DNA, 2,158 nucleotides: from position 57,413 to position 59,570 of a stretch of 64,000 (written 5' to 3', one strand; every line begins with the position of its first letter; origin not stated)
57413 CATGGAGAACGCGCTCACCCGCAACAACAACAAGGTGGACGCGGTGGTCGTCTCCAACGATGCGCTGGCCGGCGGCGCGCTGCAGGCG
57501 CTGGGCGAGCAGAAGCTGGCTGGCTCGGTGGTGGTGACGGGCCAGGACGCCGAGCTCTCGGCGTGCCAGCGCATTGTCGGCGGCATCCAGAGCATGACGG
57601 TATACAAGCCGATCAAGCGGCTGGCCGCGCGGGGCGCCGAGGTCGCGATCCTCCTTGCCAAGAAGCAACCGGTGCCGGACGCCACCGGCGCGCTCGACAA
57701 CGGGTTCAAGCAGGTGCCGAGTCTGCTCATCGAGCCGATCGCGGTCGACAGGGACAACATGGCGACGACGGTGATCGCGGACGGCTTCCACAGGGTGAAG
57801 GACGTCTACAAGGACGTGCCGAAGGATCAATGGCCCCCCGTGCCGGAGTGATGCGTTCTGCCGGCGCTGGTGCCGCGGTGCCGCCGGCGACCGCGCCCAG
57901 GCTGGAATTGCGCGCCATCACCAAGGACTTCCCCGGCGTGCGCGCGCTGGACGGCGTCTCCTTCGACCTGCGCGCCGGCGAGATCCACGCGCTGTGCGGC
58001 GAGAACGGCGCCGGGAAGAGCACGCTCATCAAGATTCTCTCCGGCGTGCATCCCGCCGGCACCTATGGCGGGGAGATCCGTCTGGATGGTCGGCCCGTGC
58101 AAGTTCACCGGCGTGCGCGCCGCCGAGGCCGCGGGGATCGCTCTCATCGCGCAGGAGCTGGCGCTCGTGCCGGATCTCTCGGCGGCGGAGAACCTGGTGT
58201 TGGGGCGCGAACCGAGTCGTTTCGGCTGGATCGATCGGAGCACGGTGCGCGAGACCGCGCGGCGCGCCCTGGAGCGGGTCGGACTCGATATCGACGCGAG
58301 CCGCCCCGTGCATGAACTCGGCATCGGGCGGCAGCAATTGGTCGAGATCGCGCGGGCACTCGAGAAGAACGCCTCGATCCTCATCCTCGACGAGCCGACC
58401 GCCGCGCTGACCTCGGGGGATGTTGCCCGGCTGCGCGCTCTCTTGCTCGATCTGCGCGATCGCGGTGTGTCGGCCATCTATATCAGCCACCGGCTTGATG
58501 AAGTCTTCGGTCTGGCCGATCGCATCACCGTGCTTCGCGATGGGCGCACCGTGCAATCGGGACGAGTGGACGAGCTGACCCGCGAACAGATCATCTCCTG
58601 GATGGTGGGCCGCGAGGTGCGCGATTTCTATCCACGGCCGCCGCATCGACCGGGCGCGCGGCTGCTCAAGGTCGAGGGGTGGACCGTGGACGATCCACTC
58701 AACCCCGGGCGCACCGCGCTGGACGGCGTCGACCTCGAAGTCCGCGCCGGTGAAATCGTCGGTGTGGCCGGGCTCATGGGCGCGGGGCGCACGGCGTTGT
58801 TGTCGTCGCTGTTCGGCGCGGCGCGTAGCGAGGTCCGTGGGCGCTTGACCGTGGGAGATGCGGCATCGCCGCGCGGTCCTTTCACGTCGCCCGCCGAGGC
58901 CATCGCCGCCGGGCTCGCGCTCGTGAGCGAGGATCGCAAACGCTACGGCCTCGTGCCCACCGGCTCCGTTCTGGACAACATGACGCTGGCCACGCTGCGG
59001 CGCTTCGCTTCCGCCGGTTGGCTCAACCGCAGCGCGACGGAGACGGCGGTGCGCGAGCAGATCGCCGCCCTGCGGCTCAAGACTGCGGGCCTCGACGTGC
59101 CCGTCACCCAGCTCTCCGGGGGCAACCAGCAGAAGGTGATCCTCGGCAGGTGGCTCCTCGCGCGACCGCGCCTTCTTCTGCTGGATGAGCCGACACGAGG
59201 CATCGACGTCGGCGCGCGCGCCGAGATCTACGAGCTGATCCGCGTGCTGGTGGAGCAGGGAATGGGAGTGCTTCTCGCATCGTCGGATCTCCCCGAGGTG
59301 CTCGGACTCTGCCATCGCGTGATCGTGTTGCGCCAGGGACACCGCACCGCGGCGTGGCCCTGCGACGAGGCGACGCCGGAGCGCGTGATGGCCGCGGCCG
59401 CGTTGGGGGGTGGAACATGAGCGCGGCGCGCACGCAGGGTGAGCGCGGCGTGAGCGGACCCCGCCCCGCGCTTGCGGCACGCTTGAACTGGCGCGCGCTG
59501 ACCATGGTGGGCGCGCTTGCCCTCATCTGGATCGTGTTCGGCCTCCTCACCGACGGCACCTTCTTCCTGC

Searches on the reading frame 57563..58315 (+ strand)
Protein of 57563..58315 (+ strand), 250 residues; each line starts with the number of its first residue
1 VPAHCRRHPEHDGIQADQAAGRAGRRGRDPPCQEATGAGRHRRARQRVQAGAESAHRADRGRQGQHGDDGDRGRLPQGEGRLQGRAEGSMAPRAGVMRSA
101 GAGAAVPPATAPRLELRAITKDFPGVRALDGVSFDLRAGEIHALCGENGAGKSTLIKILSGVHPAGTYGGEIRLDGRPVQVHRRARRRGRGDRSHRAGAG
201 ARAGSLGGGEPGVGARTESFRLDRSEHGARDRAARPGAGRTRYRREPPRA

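Call 33: search_protein_families(library=pfam, proteins=[window:57563-58315:+], max_evalue=0.001)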
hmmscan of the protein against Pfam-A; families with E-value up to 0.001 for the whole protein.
window:57563-58315:+ (250 aa): 1 family
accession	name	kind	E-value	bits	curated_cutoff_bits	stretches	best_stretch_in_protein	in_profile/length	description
PF00005.33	ABC_tran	-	1.5e-13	51.9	25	1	129-187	1-57/137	ABC transporter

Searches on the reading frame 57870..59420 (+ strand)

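Call 33: search_protein_families(library=pfam, proteins=[window:57870-59420:+], max_evalue=0.001)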
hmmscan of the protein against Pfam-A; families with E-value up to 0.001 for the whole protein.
window:57870-59420:+ (516 aa): 2 families
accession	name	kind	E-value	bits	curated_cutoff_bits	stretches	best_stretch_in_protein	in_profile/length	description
PF00005.33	ABC_tran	-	3.9e-31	108.9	25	2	284-442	1-136/137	ABC transporter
PF13304.12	AAA_21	-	7.9e-06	26.6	27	1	404-460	227-286/304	AAA domain, putative AbiEii toxin, Type IV TA system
